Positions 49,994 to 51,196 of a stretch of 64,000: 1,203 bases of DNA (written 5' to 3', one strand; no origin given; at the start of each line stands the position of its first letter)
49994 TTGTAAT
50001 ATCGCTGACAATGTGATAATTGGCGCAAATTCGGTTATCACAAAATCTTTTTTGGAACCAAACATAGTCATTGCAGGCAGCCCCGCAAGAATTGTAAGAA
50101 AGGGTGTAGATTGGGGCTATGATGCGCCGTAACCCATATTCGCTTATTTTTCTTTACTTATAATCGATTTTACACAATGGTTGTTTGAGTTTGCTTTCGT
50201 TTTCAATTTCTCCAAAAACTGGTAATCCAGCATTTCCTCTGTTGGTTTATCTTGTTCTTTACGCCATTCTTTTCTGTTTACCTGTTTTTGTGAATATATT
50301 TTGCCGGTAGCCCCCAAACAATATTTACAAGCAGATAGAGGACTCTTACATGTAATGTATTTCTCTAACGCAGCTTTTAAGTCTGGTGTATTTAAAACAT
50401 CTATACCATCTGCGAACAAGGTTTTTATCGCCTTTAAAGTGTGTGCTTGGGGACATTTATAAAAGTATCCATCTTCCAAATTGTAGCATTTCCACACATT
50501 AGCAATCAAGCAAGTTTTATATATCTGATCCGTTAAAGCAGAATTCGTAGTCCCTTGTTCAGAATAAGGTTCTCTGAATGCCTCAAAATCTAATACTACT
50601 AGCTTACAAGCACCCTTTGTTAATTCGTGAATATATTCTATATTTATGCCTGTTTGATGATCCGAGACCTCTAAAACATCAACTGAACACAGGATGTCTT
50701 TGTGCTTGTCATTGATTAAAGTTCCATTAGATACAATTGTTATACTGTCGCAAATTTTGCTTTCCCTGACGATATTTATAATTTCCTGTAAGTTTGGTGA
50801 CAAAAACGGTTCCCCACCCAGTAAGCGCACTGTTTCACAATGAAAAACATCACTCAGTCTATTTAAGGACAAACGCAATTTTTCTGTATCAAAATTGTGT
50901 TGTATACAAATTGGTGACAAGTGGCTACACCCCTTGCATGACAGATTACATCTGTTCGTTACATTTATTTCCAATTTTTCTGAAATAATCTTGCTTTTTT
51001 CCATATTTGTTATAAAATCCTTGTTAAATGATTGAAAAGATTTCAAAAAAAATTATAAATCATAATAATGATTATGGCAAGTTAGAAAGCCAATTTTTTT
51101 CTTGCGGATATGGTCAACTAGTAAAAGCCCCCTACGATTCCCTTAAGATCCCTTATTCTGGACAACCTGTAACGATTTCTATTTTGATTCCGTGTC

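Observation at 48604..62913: Orphan glycosylation/modification cluster with TPR-like glycosyltransferases and no recognisable export, polymerase or priming machinery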

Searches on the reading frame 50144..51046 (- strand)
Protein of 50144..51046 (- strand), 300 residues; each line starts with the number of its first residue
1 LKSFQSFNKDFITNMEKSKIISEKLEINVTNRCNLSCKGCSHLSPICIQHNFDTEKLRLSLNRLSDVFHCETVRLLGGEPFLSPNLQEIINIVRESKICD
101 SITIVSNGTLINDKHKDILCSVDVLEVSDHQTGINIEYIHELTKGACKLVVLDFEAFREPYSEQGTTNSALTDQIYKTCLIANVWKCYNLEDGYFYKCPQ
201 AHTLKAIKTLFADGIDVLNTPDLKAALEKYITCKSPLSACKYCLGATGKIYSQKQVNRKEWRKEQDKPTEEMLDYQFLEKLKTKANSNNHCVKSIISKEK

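Call 5: search_protein_families(library=pfam, proteins=[window:50144-51046:-], max_evalue=0.01)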
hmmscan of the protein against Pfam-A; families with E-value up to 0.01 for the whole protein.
window:50144-51046:- (300 aa): 2 families
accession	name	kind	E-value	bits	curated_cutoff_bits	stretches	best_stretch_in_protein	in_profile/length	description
PF04055.27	Radical_SAM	-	3.7e-09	37.4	29.5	1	27-126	1-104/166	Radical SAM superfamily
PF13353.11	Fer4_12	-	7e-06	26.8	22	1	32-125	14-112/137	4Fe-4S single cluster domain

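Call 12: search_protein_families(library=ncbifam, proteins=[window:50144-51004:-], max_evalue=0.01)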
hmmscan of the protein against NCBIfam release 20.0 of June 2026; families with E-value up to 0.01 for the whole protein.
window:50144-51004:- (286 aa): 37 families (the best 25 are shown)
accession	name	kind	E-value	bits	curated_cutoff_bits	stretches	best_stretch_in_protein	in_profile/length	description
TIGR02666.1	moaA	equivalog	9.1e-12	44.6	284.05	1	9-104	10-110/336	GTP 3',8-cyclase MoaA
TIGR04250.1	SCM_rSAM_ScmE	equivalog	3.6e-11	42.6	400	1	11-113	5-105/358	SynChlorMet cassette radical SAM/SPASM protein ScmE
TIGR04317.1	W_rSAM_matur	equivalog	2.7e-10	39.9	380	1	10-114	5-109/349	tungsten cofactor oxidoreductase radical SAM maturase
NF050035.1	rSAM_WgK_link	exception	3.3e-10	39.5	650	1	11-110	11-109/367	radical SAM/SPASM peptide maturase WgkB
NF045702.1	rSAM_GDGT_ether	equivalog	4e-10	38.9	450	1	12-153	89-211/486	tetraether lipid synthase Tes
NF001199.0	PRK00164.2-1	equivalog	7.6e-10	38.4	231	1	10-104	13-106/308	GTP 3',8-cyclase MoaA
TIGR02668.1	moaA_archaeal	equivalog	8.4e-10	38.1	325.25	1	9-116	10-117/303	GTP 3',8-cyclase MoaA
TIGR04051.1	rSAM_NirJ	equivalog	8.3e-09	34.9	515.45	1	14-108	7-99/354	heme d1 biosynthesis radical SAM protein NirJ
NF038283.1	viperin_w_prok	equivalog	2.7e-08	33.3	180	1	14-114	7-113/281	viperin family antiviral radical SAM protein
NF045646.2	rSAM_Se_TrsS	equivalog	2.9e-08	32.7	490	1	13-98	90-174/441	radical SAM (seleno)protein TrsS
TIGR04478.1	rSAM_YfkAB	equivalog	5.8e-08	32.4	250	1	10-114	26-132/363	radical SAM/CxCxxxxC motif protein YfkAB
TIGR04054.1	rSAM_NirJ1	equivalog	7.9e-08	31.3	650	1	13-111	40-136/387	putative heme d1 biosynthesis radical SAM protein NirJ1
TIGR04311.1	rSAM_Geo_metal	subfamily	1.6e-07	30.8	400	1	9-105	3-100/423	radical SAM/SPASM family putative metalloenzyme maturase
NF033640.1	N_Twi_rSAM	subfamily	2.5e-07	30.2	170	1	9-105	111-224/398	twitch domain-containing radical SAM protein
TIGR04167.1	rSAM_SeCys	equivalog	2.8e-07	30.1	300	1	9-103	8-99/303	arsenosugar biosynthesis radical SAM (seleno)protein ArsS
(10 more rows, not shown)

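Call 27: search_protein_families(library=padloc, proteins=[window:50144-51004:-], max_evalue=0.01)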
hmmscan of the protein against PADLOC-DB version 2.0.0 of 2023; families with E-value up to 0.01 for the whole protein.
window:50144-51004:- (286 aa): 2 families
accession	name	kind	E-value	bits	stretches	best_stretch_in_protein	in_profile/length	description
PDLC02903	pVip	-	8.8e-11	39.7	1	13-114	4-99/257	Viperins not associated with kinases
PDLC02904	pVip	-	4.9e-08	30.8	1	15-114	9-106/262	Viperins associated with kinases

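Call 28: search_protein_families(library=phrogs, proteins=[window:50144-51004:-], max_evalue=0.001)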
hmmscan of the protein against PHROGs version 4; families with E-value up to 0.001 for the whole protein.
window:50144-51004:- (286 aa): 4 families
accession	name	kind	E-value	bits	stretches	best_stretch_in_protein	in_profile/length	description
phrog_13987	-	other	3e-13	50.7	1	11-127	17-133/274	radical SAM domain-containing protein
phrog_14086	-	other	1.5e-09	38.7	1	10-108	88-190/353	radical SAM domain-containing protein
phrog_1802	-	other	3.7e-09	37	1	7-107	42-152/556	radical SAM domain-containing protein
phrog_626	-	DNA, RNA and nucleotide metabolism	2.1e-05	25.2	1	17-111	24-126/164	anaerobic ribonucleotide reductase small subunit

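Call 40: search_solved_structures(query=window:50144-51004:-, max_evalue=0.01)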
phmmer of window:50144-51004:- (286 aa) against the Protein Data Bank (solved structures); distinct sequences matched with E-value up to 0.01: 16.
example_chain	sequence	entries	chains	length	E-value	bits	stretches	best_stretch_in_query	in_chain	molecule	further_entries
7wzv_A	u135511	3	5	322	8.1e-43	149.7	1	9-283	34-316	4Fe-4S cluster-binding domain-containing protein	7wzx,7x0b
9dfu_A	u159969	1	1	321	1.2e-07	34.4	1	12-114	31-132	Radical SAM core domain-containing protein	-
9dfn_A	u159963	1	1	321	2.3e-07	33.4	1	15-114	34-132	Radical SAM core domain-containing protein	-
6b4c_A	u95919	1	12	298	1.7e-06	30.6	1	14-114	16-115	Viperin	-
9dgw_A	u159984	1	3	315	1.9e-06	30.4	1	14-114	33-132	Radical SAM core domain-containing protein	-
9dfw_A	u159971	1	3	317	1.9e-06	30.4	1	14-114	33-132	Radical SAM core domain-containing protein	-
7n7i_A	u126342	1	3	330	2.1e-06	30.3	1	14-114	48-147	Viperin-like enzyme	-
6q2p_A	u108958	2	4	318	2.2e-05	26.9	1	13-114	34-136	Radical S-adenosyl methionine domain-containing protein 2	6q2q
5vsl_A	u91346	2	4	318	2.2e-05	26.9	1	13-114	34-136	Radical S-adenosyl methionine domain-containing protein 2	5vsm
7n7h_A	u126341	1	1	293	0.00027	23.3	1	13-102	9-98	VIPERIN-LIKE ENZYME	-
8ai6_A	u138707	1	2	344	0.0012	21.2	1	8-95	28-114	Putative peptide biosynthesis protein YydG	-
8ai1_A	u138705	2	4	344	0.0012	21.2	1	8-95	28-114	Putative peptide biosynthesis protein YydG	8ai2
8ai3_A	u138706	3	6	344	0.0012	21.2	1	8-95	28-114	Putative peptide biosynthesis protein YydG | Radical SAM core domain-containing protein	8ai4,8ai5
7tol_A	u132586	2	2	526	0.0014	21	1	12-95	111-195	glycerol dibiphytanyl glycerol tetraether - macrocyclic archaeol synthase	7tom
6efn_A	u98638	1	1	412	0.0041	19.5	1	13-113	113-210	Sporulation killing factor maturation protein SkfB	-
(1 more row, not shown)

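Call 42: search_solved_structures(query=window:50144-51004:-, max_evalue=1e-20, show_alignments=1)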
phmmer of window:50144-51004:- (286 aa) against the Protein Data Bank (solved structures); distinct sequences matched with E-value up to 1e-20: 1.
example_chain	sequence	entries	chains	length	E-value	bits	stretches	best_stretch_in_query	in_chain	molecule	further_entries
7wzv_A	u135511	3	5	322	8.1e-43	149.7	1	9-283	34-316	4Fe-4S cluster-binding domain-containing protein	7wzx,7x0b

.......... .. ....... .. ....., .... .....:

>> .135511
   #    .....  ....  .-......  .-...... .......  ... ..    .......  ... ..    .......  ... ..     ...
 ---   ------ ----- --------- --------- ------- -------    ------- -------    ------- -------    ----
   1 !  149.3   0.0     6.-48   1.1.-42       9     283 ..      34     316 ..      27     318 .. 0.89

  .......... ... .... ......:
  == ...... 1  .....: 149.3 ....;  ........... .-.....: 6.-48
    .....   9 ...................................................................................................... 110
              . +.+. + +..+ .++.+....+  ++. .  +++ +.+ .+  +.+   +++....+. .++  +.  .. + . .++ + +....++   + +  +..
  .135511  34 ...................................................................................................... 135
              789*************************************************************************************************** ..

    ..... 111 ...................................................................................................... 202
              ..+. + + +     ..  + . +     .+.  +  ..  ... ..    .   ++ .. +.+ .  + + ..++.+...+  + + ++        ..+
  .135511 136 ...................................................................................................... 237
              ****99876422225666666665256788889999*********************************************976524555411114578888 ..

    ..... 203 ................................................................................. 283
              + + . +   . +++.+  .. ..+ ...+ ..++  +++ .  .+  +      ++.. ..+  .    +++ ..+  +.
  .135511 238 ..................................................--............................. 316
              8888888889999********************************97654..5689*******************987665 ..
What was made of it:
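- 50144..51004 (-): g03: twitch radical SAM enzyme of the SpeY family. Core member. PDB 7WZV (SpeY), E 8e-43 over residues 9-283 (call 42).
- On SpeY/HygY twitch radical SAM family (g03): The alignment covers residues 9-283 of 286 (call 42).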

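Call 68: find_homologous_proteins(query=window:50144-51004:-, max_evalue=0.001)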
Query window:50144-51004:- (286 aa): 115 proteins with E <= 0.001 among 728 candidates.
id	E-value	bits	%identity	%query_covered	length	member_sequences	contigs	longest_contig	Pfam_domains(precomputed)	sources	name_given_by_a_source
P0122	2.5e-188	642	99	100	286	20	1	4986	PF04055.28,PF13353.12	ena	-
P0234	2.3e-144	498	76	100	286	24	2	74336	PF04055.28,PF13353.12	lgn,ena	-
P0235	5.8e-133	460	70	100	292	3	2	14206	PF04055.28,PF13353.12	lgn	-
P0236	3.1e-132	458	69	100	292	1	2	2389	PF04055.28,PF13353.12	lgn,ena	-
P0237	8.4e-131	453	68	100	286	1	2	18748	PF04055.28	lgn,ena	-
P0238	4.4e-130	451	69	100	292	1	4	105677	PF04055.28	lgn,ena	-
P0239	8.6e-112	391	71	84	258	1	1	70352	PF04055.28,PF13353.12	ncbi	-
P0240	2.1e-95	337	54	97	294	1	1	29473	PF04055.28,PF13353.12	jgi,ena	-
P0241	1.2e-90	321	53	99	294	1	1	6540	PF04055.28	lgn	-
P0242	1.5e-69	252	43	98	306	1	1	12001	PF04055.28,PF13353.12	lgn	-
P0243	7.0e-65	237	43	98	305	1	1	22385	PF04055.28,PF13353.12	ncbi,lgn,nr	ncbi:MAG: 4Fe-4S cluster-binding domain-containing protein [Fusobacteriaceae bacterium]|nr:4Fe-4S cl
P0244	7.9e-63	230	41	96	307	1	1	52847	PF04055.28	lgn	-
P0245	2.7e-62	228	43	90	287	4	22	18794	PF04055.28,PF13353.12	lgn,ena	-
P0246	3.8e-60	221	43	91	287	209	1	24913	PF04055.28,PF13353.12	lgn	-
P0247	3.6e-59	218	42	91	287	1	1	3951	PF04055.28,PF13353.12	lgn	-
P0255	3.6e-58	215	37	98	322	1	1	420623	PF04055.28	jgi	jgi:cyclic pyranopterin phosphate synthase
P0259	6.2e-56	208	39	98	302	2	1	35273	PF04055.28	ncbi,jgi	ncbi:MAG TPA: hypothetical protein VGJ51_18465 [Candidatus Angelobacter sp.]|jgi:organic radical act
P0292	1.0e-45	174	36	98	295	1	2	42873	PF04055.28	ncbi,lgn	ncbi:MAG: radical SAM protein [Promethearchaeota archaeon]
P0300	1.5e-43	167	36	90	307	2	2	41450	PF04055.28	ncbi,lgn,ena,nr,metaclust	ncbi:MAG: hypothetical protein A3J83_03845 [Elusimicrobia bacterium RIFOXYA2_FULL_40_6]|nr:MAG: hypo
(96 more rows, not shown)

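Call 71: find_encoding_contigs(protein=P0259, flank=8000, max_places=1)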
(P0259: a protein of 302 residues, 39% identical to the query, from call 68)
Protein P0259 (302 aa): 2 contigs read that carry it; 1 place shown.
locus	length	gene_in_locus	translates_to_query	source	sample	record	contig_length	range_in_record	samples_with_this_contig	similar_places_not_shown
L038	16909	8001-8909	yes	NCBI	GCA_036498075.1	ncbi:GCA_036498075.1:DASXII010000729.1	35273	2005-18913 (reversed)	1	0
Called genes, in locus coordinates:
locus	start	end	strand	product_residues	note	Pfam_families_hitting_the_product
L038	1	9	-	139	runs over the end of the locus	-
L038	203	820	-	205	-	PF13578:Methyltransf_24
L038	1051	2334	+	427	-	PF01041:DegT_DnrJ_EryC1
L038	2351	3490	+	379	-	PF13685:Fe-ADH_2, PF01761:DHQ_synthase, PF24621:DHQS_C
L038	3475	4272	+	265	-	PF00535:Glycos_transf_2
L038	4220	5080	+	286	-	PF00535:Glycos_transf_2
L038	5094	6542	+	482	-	-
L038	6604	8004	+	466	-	PF13439:Glyco_transf_4 (faint), PF00534:Glycos_transf_1, PF13692:Glyco_trans_1_4, PF13524:Glyco_trans_1_2 (weak)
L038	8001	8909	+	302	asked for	PF04055:Radical_SAM (weak)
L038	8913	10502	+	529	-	PF13641:Glyco_tranf_2_3 (weak), PF00535:Glycos_transf_2, PF10111:Glyco_tranf_2_2 (faint), PF02709:Glyco_transf_7C, PF07719:TPR_2 (faint)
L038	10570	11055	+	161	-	-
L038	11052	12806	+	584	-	-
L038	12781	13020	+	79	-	-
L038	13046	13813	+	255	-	PF05711:TylF, PF13578:Methyltransf_24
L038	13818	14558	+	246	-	PF01522:Polysacc_deac_1, PF10096:DUF2334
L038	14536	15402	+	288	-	-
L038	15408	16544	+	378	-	PF13439:Glyco_transf_4, PF13579:Glyco_trans_4_4, PF20706:GT4-conflict, PF00534:Glycos_transf_1, PF13692:Glyco_trans_1_4, PF13524:Glyco_trans_1_2 (weak)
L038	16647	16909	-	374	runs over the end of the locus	-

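Call 72: find_encoding_contigs(protein=P0292, flank=8000, max_places=1)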
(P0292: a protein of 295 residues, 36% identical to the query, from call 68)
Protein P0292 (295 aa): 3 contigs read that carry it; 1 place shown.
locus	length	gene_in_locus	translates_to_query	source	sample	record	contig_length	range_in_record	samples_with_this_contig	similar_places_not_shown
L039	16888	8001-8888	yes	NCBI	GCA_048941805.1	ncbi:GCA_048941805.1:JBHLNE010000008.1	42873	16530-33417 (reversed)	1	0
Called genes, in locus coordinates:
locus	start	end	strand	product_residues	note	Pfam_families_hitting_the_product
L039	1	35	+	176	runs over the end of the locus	-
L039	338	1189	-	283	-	-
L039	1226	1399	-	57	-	-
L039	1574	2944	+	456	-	-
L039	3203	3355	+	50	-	-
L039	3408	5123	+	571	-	PF00071:Ras, PF08477:Roc, PF12895:ANAPC3 (faint), PF07719:TPR_2 (faint), PF13176:TPR_7 (faint), PF13181:TPR_8 (faint), PF23914:TPR_CcmH_CycH (weak), PF00515:TPR_1 (weak), +9 more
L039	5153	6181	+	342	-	PF00025:Arf (weak), PF00071:Ras, PF08477:Roc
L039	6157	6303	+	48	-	-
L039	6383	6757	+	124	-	-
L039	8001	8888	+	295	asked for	PF04055:Radical_SAM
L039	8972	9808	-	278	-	-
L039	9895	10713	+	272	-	PF04055:Radical_SAM, PF13186:SPASM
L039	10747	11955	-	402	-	PF00535:Glycos_transf_2 (weak)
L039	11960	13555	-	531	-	PF00535:Glycos_transf_2, PF10111:Glyco_tranf_2_2 (weak), PF02709:Glyco_transf_7C (weak), PF00515:TPR_1 (faint), PF07719:TPR_2 (faint), PF13181:TPR_8 (faint), PF13428:TPR_14 (faint), PF14559:TPR_19 (faint)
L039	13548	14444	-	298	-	-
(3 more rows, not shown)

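Call 73: search_protein_families(library=ncbifam, proteins=[L038:2351-3490:+, L038:1051-2334:+, L038:5094-6542:+, L038:11052-12806:+, L038:10570-11055:+, L038:14536-15402:+, L038:13046-13813:+], max_evalue=0.001)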
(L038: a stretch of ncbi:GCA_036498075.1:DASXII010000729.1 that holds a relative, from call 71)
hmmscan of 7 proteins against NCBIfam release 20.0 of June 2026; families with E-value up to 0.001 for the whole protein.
L038:2351-3490:+ (379 aa): 8 families
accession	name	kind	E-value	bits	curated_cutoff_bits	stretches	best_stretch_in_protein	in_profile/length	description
TIGR01357.1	aroB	equivalog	3.5e-72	243.5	305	1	17-345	5-329/344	3-dehydroquinate synthase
TIGR04425.1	P_lya_rel_AroB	hypoth_equivalog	2.1e-53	181.6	400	1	22-325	13-312/348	AroB-related putative sugar phosphate phospholyase (cyclizing)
NF004852.0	PRK06203.1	equivalog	5.3e-43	147.4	333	1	64-297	90-326/407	3-dehydroquinate synthase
NF010627.0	PRK14021.1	equivalog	1.7e-38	132.4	565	1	58-311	234-492/542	bifunctional shikimate kinase/3-dehydroquinate synthase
NF010556.0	PRK13951.1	equivalog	1.8e-33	116.2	560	1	64-292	207-431/492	bifunctional shikimate kinase AroK/3-dehydroquinate synthase AroB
NF002022.0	PRK00843.1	equivalog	5.8e-13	48.5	413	1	16-186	15-174/350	NAD(P)-dependent glycerol-1-phosphate dehydrogenase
NF006941.0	PRK09423.1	subfamily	3e-08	32.9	336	1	15-180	11-168/367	glycerol dehydrogenase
NF053832.1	GlycoaldRedHalo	equivalog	8.8e-06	25.1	550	1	15-181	11-169/363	glycolaldehyde reductase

L038:1051-2334:+ (427 aa): 9 families
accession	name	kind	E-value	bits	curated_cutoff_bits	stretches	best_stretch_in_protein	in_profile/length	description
TIGR04427.1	PLP_DesI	equivalog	7.9e-47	160.2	650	1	51-337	53-323/390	dTDP-4-dehydro-6-deoxyglucose aminotransferase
NF008658.2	PRK11658.1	equivalog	2.6e-43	148.1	631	1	28-333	18-313/379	UDP-4-amino-4-deoxy-L-arabinose aminotransferase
TIGR04181.1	NHT_00031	hypoth_equivalog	3.5e-42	144.6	420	1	50-363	30-344/359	LegC family aminotransferase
TIGR03588.1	PseC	equivalog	3.7e-40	138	423.5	1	43-323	23-307/380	UDP-4-amino-4,6-dideoxy-N-acetyl-beta-L-altrosamine transaminase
NF008687.0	PRK11706.1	equivalog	6.2e-34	117.4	375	1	42-289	23-267/375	dTDP-4-amino-4,6-dideoxygalactose transaminase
NF011936.0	PRK15407.1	equivalog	2.1e-29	102.5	423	1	46-229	61-252/440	lipopolysaccharide biosynthesis protein RfbH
TIGR02379.1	ECA_wecE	subfamily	1.4e-24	86.6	434.85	1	46-270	27-249/376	dTDP-4-amino-4,6-dideoxy-D-glucose transaminase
NF006488.0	PRK08912.1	equivalog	0.00012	21.2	498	1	68-154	90-175/387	aminotransferase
NF005816.0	PRK07682.1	equivalog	0.00015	20.5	620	1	69-146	94-171/390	aminotransferase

L038:5094-6542:+ (482 aa): 1 family
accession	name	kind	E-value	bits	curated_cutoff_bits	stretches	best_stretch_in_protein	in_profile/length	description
NF047683.1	TeichurnBiosyTuaG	equivalog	7.5e-06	25.8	400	1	4-117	5-113/252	teichuronic acid biosynthesis protein TuaG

L038:11052-12806:+ (584 aa): 1 family
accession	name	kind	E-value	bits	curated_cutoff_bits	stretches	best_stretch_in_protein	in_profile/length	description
TIGR03590.1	PseG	equivalog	0.00022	20.9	153.55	0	11-171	12-159/280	UDP-2,4-diacetamido-2,4,6-trideoxy-beta-L-altropyranose hydrolase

L038:10570-11055:+ (161 aa): 0 families

L038:14536-15402:+ (288 aa): 0 families

L038:13046-13813:+ (255 aa): 0 families
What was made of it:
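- On Aminoglycoside/aminocyclitol-type biosynthetic cluster: It is present only in the Acidobacterial sister cluster L038, as an AroB-like protein below the aroB cutoff (call 73).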
